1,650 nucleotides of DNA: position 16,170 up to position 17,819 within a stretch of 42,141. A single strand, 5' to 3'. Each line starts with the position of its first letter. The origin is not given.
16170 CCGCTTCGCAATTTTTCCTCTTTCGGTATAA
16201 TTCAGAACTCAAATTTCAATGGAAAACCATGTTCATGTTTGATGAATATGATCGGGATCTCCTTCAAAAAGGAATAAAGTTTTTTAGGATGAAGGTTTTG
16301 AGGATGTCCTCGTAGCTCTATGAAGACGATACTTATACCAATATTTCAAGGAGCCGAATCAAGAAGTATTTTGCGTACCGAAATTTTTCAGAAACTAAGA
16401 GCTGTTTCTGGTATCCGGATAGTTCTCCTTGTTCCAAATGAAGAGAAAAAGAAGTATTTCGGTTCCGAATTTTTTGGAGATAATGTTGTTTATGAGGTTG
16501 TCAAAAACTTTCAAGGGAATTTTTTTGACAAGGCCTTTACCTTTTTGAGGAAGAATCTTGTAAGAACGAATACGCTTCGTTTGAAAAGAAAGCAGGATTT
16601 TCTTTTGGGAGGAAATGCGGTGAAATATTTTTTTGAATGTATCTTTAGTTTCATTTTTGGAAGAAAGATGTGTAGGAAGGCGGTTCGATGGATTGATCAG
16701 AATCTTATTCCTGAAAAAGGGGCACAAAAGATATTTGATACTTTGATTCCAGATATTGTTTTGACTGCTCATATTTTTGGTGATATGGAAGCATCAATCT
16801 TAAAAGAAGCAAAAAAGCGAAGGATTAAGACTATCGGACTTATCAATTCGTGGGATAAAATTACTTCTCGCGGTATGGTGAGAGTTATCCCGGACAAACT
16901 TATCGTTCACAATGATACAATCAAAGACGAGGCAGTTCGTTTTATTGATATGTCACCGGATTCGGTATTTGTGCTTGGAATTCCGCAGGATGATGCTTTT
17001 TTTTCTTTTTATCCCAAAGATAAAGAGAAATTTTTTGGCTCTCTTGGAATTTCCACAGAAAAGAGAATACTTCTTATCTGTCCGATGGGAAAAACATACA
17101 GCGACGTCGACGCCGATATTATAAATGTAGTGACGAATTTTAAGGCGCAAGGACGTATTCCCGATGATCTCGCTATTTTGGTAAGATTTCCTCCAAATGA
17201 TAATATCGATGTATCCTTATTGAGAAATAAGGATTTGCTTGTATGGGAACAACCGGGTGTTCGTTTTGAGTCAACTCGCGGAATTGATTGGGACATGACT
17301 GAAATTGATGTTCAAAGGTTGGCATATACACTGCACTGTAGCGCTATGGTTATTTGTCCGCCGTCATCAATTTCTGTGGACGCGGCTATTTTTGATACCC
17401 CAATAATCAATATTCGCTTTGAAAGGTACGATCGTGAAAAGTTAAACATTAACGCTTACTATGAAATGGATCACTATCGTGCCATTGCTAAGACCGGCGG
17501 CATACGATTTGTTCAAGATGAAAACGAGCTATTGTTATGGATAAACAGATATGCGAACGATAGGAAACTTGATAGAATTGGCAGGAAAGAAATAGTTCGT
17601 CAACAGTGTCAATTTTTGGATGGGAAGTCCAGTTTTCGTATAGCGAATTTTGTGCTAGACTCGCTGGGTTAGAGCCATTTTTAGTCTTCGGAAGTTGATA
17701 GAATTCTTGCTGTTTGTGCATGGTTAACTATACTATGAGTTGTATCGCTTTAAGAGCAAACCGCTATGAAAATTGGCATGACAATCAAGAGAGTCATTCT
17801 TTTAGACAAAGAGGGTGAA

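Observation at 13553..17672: Two paralogous ~450-aa uncharacterised enzymes bracket the flippase next to the nonulosonic-acid genes; they are candidate novel NulO/glycan transferases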

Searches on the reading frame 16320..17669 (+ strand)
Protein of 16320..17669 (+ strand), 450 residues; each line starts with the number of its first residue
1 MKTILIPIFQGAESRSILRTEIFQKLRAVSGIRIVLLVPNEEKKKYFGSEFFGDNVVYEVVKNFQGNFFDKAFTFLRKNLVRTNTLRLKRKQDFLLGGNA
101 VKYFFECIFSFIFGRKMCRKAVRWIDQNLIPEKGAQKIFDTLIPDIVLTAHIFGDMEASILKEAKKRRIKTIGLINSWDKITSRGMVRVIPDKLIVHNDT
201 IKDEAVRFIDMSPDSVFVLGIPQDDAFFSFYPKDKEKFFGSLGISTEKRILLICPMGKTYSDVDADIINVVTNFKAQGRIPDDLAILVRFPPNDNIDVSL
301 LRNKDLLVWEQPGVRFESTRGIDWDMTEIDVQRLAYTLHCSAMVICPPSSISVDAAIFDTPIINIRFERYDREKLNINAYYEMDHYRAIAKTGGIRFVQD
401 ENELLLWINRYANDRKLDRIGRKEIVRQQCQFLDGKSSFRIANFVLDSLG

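Call 4: search_protein_families(library=pfam, proteins=[window:16320-17669:+], max_evalue=0.1)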
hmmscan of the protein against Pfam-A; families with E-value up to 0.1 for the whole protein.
window:16320-17669:+ (450 aa): 2 families
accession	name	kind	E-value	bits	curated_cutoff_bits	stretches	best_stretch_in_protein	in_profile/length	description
PF04464.20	Glyphos_transf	-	1.5e-07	31.2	22.1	1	192-446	136-366/367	CDP-Glycerol:Poly(glycerophosphate) glycerophosphotransferase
PF02350.25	Epimerase_2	-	0.0071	15.7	30.6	1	184-367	116-286/347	UDP-N-acetylglucosamine 2-epimerase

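Call 5: search_protein_families(library=ncbifam, proteins=[window:16320-17669:+], max_evalue=0.1)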
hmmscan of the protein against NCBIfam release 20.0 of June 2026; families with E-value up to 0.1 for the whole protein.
window:16320-17669:+ (450 aa): 3 families
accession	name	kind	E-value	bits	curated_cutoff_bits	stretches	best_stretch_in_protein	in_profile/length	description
NF046086.1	BFO_1060_trans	domain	1.3e-07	31.1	200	2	138-253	42-167/365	BFO_1060 family glycosyltransferase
NF033448.0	BREX_6_BrxE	equivalog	0.037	13.9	80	1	114-168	19-73/182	BREX-6 system BrxE protein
TIGR03568.1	NeuC_NnaA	equivalog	0.055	12.3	235.9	0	209-365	160-306/365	UDP-N-acetylglucosamine 2-epimerase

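Call 7: search_solved_structures(query=window:16320-17669:+, max_evalue=10)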
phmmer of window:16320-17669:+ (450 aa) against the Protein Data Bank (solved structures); distinct sequences matched with E-value up to 10: 0.

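Call 16: find_homologous_proteins(query=window:16320-17669:+, max_evalue=0.001)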
Query window:16320-17669:+ (450 aa): 189 proteins with E <= 0.001 among 6472 candidates; the best 120 are listed.
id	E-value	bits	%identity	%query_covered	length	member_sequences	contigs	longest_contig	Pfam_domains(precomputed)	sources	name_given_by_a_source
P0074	2.1e-293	991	97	100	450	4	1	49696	PF04464.21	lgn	-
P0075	3.5e-159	548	54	100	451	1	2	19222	PF04464.21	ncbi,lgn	-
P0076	7.9e-154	531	52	100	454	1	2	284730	PF04464.21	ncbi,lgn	-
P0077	7.0e-142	491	49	100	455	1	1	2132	PF04464.21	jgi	jgi:hypothetical protein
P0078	1.7e-141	490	48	99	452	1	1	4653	-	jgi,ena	-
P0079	1.5e-140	487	48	100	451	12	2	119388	PF04464.21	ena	-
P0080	9.6e-138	478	48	99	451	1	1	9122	-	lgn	-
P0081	3.8e-137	476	48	100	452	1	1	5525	PF04464.21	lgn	-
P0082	1.8e-134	467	47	100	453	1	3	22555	-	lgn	-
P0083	2.0e-134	467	47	99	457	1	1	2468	PF04464.21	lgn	-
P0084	9.4e-131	455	48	96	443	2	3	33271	PF04464.21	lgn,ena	-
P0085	8.6e-130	452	47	100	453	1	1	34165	PF04464.21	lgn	-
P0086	1.4e-126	441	45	100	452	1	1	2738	PF06925.18,PF04464.21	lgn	-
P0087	2.7e-126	440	45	100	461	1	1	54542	PF04464.21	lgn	-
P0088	7.9e-126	438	45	100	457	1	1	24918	-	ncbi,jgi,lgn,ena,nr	ncbi:CDP-glycerol glycerophosphotransferase family protein [Patescibacteria group bacterium]|nr:CDP-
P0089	1.9e-123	431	44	100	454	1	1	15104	PF04464.21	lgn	-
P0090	2.5e-123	430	44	100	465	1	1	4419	PF04464.21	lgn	-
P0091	4.6e-121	423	42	99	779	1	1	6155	PF01522.27,PF04464.21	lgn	-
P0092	7.9e-121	422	44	100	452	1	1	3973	PF04464.21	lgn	-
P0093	3.5e-120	420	45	100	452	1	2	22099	PF04464.21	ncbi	-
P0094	5.9e-119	416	43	100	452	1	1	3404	PF04464.21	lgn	-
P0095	1.9e-118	414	43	100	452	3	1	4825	PF04464.21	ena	-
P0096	2.1e-117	411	43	100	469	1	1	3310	PF04464.21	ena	-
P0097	4.8e-117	410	42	99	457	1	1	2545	PF04464.21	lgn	-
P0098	9.9e-116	405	43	100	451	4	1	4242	PF04464.21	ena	-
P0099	1.2e-115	405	45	100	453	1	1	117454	PF04464.21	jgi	jgi:CDP-glycerol glycerophosphotransferase (TagB/SpsB family)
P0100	6.5e-115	402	42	100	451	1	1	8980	PF04464.21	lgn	-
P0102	2.7e-114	400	43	99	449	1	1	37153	PF04464.21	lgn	-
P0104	2.5e-112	394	43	100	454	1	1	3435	PF04464.21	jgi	-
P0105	5.2e-112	393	40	100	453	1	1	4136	PF04464.21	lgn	-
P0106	1.2e-111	392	42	99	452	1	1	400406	PF04464.21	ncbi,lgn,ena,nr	ncbi:MAG: hypothetical protein G01um10143_144 [Parcubacteria group bacterium Gr01-1014_3]|nr:MAG: hy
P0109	5.2e-110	386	41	99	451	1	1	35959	PF04464.21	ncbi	-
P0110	3.0e-109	384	42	100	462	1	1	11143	PF04464.21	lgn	-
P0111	1.5e-108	382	40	100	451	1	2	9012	PF04464.21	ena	-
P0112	1.8e-108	381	41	100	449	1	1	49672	PF04464.21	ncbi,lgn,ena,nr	ncbi:MAG: hypothetical protein G01um101433_317 [Parcubacteria group bacterium Gr01-1014_33]|nr:MAG: 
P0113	2.0e-108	381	41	100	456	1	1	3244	PF04464.21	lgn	-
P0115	4.8e-108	380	42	98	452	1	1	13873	PF04464.21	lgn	-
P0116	1.4e-107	378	40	100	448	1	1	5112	PF04464.21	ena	-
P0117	2.3e-107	378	40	99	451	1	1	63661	PF04464.21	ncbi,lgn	-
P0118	2.6e-107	377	40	99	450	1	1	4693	PF04464.21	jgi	jgi:hypothetical protein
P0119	4.5e-107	377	39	100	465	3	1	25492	PF04464.21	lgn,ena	-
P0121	1.3e-106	375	43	99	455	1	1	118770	PF04464.21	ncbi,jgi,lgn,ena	ncbi:MAG: CDP-glycerol glycerophosphotransferase family protein [Candidatus Paceibacterota bacterium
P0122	3.0e-106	374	42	100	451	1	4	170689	PF04464.21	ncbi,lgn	-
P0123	3.5e-106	374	40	100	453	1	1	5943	PF04464.21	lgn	-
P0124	4.0e-106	374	40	100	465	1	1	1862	PF04464.21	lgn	-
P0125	5.5e-106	373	40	100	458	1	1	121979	PF04464.21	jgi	jgi:hypothetical protein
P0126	8.4e-106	372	41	100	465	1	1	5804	PF04464.21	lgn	-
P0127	1.7e-105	371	41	98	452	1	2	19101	PF04464.21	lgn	-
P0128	7.5e-105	369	40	100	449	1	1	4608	PF04464.21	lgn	-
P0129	8.0e-105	369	40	100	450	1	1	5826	PF04464.21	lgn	-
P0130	1.1e-104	369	42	100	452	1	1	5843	PF04464.21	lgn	-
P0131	1.5e-104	368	40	100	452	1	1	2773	PF04464.21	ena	-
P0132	2.0e-104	368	42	100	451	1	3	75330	PF04464.21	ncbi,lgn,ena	-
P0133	2.2e-104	368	40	99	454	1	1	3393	PF04464.21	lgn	-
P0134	2.3e-104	368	43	99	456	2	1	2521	PF04464.21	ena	-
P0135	3.5e-104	367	39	100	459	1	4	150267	PF04464.21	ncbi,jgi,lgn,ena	-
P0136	7.9e-104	366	39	100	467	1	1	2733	PF04464.21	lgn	-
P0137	1.7e-103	365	41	100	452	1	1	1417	PF04464.21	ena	-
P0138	1.8e-103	365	41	100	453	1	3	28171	PF04464.21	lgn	-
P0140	1.8e-103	365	40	100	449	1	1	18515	PF04464.21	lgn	-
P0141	2.4e-103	364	41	100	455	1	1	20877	PF04464.21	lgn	-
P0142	3.8e-103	364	40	100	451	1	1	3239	PF04464.21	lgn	-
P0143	3.9e-103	364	41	100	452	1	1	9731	PF04464.21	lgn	-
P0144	7.5e-103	363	41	99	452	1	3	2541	PF04464.21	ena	-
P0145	7.6e-103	363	40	99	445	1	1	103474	PF04464.21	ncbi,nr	ncbi:MAG: CDP-glycerol glycerophosphotransferase family protein [Candidatus Harrisonbacteria bacteri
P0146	7.8e-103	363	41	100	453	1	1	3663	PF04464.21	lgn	-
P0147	9.6e-103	362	39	100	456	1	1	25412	PF04464.21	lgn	-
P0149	1.3e-102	362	38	100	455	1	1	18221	PF04464.21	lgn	-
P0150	1.3e-102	362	40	100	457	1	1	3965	PF04464.21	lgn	-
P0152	4.3e-102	360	39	100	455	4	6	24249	PF04464.21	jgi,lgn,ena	-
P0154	1.7e-101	358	38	100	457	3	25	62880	PF04464.21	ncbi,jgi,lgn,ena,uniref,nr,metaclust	ncbi:hypothetical protein A3H04_00460 [Candidatus Giovannonibacteria bacterium RIFCSPLOWO2_12_FULL_4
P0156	6.7e-101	356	38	100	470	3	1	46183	PF04464.21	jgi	-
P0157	8.6e-101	356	39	100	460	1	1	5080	PF04464.21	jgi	-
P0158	9.2e-101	356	42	100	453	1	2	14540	PF04464.21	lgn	-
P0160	3.7e-100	354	37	100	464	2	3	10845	PF04464.21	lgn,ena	-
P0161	3.9e-100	354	39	99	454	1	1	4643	PF04464.21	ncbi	-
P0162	7.0e-100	353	38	100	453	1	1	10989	PF04464.21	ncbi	-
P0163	7.8e-100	353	39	100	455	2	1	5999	PF04464.21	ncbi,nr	ncbi:MAG: hypothetical protein Greene071436_207 [Parcubacteria group bacterium Greene0714_36]|nr:MAG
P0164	1.0e-99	352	38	100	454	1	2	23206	PF04464.21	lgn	-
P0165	1.3e-99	352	38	99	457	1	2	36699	PF04464.21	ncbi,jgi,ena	-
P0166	1.5e-99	352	40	100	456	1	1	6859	PF04464.21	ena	-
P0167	2.4e-99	351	38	99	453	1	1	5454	PF04464.21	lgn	-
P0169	7.8e-99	349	39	100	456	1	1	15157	PF04464.21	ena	-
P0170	8.9e-99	349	40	100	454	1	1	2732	PF04464.21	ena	-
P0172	2.0e-98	348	38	100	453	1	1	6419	PF04464.21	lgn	-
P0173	8.4e-98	346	39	100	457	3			PF04464.21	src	-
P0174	1.2e-97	346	40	100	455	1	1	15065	PF04464.21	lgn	-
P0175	1.6e-97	345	39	100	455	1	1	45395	PF04464.21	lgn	-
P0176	2.6e-97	344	38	100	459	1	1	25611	PF04464.21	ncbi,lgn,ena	-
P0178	6.2e-97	343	39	96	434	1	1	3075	PF04464.21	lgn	-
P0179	8.8e-97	343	39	99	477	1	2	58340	PF04464.21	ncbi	-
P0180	1.0e-96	343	37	99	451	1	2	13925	PF04464.21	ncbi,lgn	-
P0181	1.0e-96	343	38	100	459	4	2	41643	PF04464.21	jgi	-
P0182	2.9e-96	341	38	99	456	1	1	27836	PF04464.21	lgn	-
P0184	1.0e-95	339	38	100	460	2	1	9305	PF04464.21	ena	-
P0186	2.6e-95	338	38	100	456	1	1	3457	PF04464.21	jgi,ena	-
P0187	3.7e-95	337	38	100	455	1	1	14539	PF04464.21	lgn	-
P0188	3.9e-95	337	39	100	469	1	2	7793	PF04464.21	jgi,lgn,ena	-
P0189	5.0e-95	337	39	100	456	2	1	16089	PF04464.21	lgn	-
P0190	5.7e-95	337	38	100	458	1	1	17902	PF04464.21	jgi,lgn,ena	-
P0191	1.1e-94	336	38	99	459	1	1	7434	PF04464.21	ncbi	-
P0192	1.7e-94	335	38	100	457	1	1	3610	PF04464.21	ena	-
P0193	2.4e-94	335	38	100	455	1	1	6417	PF04464.21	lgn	-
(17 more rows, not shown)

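Call 18: find_encoding_contigs(protein=P0076, flank=10000, max_places=2)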
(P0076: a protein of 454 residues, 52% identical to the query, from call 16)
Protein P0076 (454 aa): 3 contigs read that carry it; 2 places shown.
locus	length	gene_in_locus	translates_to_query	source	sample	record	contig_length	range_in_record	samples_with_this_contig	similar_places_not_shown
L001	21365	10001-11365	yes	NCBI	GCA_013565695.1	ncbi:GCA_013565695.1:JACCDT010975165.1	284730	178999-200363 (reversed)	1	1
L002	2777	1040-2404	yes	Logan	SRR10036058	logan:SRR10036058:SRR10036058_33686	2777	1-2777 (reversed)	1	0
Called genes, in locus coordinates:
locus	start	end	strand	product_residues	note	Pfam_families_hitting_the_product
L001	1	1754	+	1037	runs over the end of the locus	PF01674:Lipase_2 (weak), PF02450:LCAT, PF02089:Palm_thioest (weak), PF24096:DUF7379 (weak), PF07819:PGAP1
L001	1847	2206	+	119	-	PF05635:23S_rRNA_IVP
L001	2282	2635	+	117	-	PF04020:Phage_holin_4_2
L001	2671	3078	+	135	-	-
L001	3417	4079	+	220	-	PF13489:Methyltransf_23, PF08241:Methyltransf_11, PF13649:Methyltransf_25 (weak)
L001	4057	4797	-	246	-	-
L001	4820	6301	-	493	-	PF02366:PMT (weak)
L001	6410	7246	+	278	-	PF05175:MTS (weak), PF13489:Methyltransf_23, PF06325:PrmA, PF08003:Methyltransf_9, PF13847:Methyltransf_31, PF08241:Methyltransf_11, PF08242:Methyltransf_12, PF13649:Methyltransf_25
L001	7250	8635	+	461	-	PF04464:Glyphos_transf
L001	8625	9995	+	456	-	PF01943:Polysacc_synt (weak)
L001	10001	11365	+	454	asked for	PF04464:Glyphos_transf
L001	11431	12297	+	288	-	PF02353:CMAS (weak), PF13489:Methyltransf_23, PF08241:Methyltransf_11, PF08242:Methyltransf_12, PF13649:Methyltransf_25, PF13847:Methyltransf_31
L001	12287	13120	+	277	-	PF03102:NeuB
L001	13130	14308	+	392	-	PF02350:Epimerase_2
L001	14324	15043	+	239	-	PF02348:CTP_transf_3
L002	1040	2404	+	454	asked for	PF04464:Glyphos_transf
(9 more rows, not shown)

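Call 19: find_encoding_contigs(protein=P0106, flank=10000, max_places=2)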
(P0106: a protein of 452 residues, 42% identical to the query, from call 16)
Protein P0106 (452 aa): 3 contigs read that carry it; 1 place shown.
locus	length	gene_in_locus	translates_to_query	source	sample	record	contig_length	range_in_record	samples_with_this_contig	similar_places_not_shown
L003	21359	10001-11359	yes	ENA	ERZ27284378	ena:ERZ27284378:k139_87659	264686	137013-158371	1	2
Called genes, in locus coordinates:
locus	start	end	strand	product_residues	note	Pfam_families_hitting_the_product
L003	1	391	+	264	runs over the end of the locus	PF13489:Methyltransf_23, PF08241:Methyltransf_11, PF08242:Methyltransf_12 (faint), PF01209:Ubie_methyltran (faint), PF13649:Methyltransf_25, PF13847:Methyltransf_31 (weak)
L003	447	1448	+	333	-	PF00288:GHMP_kinases_N (weak), PF08544:GHMP_kinases_C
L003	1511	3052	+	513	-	PF02310:B12-binding, PF04055:Radical_SAM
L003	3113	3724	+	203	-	PF00293:NUDIX (weak)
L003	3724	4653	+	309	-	PF00106:adh_short (weak), PF01073:3Beta_HSD, PF01370:Epimerase, PF02719:Polysacc_synt_2, PF04321:RmlD_sub_bind, PF07993:NAD_binding_4, PF13460:NAD_binding_10, PF16363:GDP_Man_Dehyd, +1 more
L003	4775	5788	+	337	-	PF01408:GFO_IDH_MocA, PF02629:CoA_binding (faint), PF03447:NAD_binding_3, PF22725:GFO_IDH_MocA_C3, PF02894:GFO_IDH_MocA_C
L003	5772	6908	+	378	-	PF05368:NmrA, PF01073:3Beta_HSD, PF01370:Epimerase, PF07993:NAD_binding_4, PF13460:NAD_binding_10, PF16363:GDP_Man_Dehyd, PF01370:Epimerase, PF16363:GDP_Man_Dehyd, +3 more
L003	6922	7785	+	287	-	PF23441:SDR (weak), PF00106:adh_short, PF01370:Epimerase (weak), PF08659:KR (weak), PF13561:adh_short_C2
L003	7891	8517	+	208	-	PF13580:SIS_2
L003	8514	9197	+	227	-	PF00923:TAL_FSA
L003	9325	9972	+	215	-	PF00483:NTP_transferase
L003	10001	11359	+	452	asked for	PF04464:Glyphos_transf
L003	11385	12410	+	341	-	PF00583:Acetyltransf_1 (weak), PF13508:Acetyltransf_7 (faint)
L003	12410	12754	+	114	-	PF01648:ACPS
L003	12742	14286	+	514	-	PF00501:AMP-binding, PF13193:AMP-binding_C (weak)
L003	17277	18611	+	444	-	PF04464:Glyphos_transf (weak)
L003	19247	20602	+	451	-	PF04464:Glyphos_transf (faint)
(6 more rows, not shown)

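Call 66: predict_structure(alignment_id=A2)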
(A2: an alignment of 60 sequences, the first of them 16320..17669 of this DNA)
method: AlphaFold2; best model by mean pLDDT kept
length: 450 residues; sequences in the alignment: 60
mean_pLDDT: 93.0   pTM: 0.91
mean pLDDT of the five models: 93.0, 92.6, 92.3, 91.5, 90.7
residues with pLDDT >= 90: 365; 70-90: 79; 50-70: 6; < 50: 0
segments of 3 or more residues with pLDDT < 50: none
pLDDT, mean of each block of 10 residues (from residue 1): 96 94 97 97 95 96 77 84 92 89 93 92 89 85 97 92 96 93 91 97 95 98 94 92 96 92 95 98 97 86 95 79 84 95 96 97 96 85 92 97 98 98 96 96 96
secondary structure, 60 per line:
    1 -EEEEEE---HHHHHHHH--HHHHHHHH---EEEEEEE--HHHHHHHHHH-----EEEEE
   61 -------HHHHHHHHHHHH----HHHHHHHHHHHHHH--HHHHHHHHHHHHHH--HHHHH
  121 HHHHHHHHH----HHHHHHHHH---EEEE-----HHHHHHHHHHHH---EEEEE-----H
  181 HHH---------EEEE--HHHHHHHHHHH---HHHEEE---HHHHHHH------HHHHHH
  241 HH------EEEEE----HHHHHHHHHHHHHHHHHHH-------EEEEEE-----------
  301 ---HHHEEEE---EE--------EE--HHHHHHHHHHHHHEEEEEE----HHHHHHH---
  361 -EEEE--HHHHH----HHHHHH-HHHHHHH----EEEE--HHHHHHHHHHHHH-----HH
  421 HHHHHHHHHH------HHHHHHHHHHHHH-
elements in order: E2-7 H11-18 H21-28 E32-38 H41-50 E56-60 H68-79 H84-97 H100-113 H116-129 H134-142 E146-149 H155-166 E170-174 H180-183 E193-196 H199-209 E216-218 H222-228 H235-242 E249-253 H258-276 E284-289 E307-310 H328-340 E341-346 H351-357 E362-365 H368-372 H377-382 H384-390 E395-398 H401-413 H419-430 H437-449

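Call 69: fold_search(model_id=the predicted structure, library=pdb)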
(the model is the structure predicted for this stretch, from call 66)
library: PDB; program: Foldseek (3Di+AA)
matches with E <= 10: 1617; with E <= 0.001: 327
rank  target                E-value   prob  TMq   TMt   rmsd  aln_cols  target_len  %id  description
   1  1f6d_B                5.2e-13  1.00  0.56  0.65   7.2       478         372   12  THE STRUCTURE OF UDP-N-ACETYLGLUCOSAMINE 2-EPIMERASE FROM E. COLI. (released 2000-12-13)
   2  1f6d_C                7.0e-13  1.00  0.55  0.65   7.5       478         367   12  THE STRUCTURE OF UDP-N-ACETYLGLUCOSAMINE 2-EPIMERASE FROM E. COLI. (released 2000-12-13)
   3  3c4q_B                9.3e-13  1.00  0.48  0.53  10.1       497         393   11  Structure of the retaining glycosyltransferase MshA : The first step in mycothiol biosynthesis. Organism : Corynebacte (released 2008-04-01)
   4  3c48_B                9.8e-13  1.00  0.33  0.36  15.2       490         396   11  Structure of the retaining glycosyltransferase MshA: The first step in mycothiol biosynthesis. Organism: Corynebacteri (released 2008-03-25)
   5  3c4q_A                1.6e-12  1.00  0.50  0.56  10.1       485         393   10  Structure of the retaining glycosyltransferase MshA : The first step in mycothiol biosynthesis. Organism : Corynebacte (released 2008-04-01)
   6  1v4v_A                2.3e-12  1.00  0.54  0.63   7.4       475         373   11  Crystal Structure Of UDP-N-Acetylglucosamine 2-Epimerase From Thermus Thermophilus HB8 (released 2003-12-02)
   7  1f6d_A                3.1e-12  1.00  0.57  0.67   7.5       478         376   11  THE STRUCTURE OF UDP-N-ACETYLGLUCOSAMINE 2-EPIMERASE FROM E. COLI. (released 2000-12-13)
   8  5dld                  3.7e-12  1.00  0.53  0.61   8.6       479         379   13  Crystal Structure of a UDP-N-acetylglucosamine 2-epimerase from Burkholderia vietnamiensis complexed with UDP-GlcNAc and (released 2015-09-30)
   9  3dzc_A                5.2e-12  1.00  0.55  0.65   7.7       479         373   12  2.35 Angstrom resolution structure of WecB (VC0917), a UDP-N-acetylglucosamine 2-epimerase from Vibrio cholerae. (released 2008-08-12)
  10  5zlr_A                5.5e-12  1.00  0.52  0.62   7.9       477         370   13  Structure of NeuC (released 2018-05-16)
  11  9cm8_A                6.1e-12  1.00  0.55  0.65   7.4       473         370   14  UDP-GlcNAc 2-epimerase MnaA of Paenibacillus alvei (released 2024-10-02)
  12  1v4v_B                7.3e-12  1.00  0.57  0.67   7.5       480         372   12  Crystal Structure Of UDP-N-Acetylglucosamine 2-Epimerase From Thermus Thermophilus HB8 (released 2003-12-02)
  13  4fkz_A                1.5e-11  1.00  0.52  0.60   7.4       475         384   12  Crystal structure of Bacillus subtilis UDP-GlcNAc 2-epimerase in complex with UDP-GlcNAc and UDP (released 2013-05-08)
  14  5xvs_A                1.5e-11  1.00  0.51  0.62   8.5       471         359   12  Crystal structure of UDP-GlcNAc 2-epimerase NeuC complexed with UDP (released 2018-04-11)
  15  3c48_A                1.7e-11  1.00  0.33  0.36  13.9       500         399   11  Structure of the retaining glycosyltransferase MshA: The first step in mycothiol biosynthesis. Organism: Corynebacteri (released 2008-03-25)
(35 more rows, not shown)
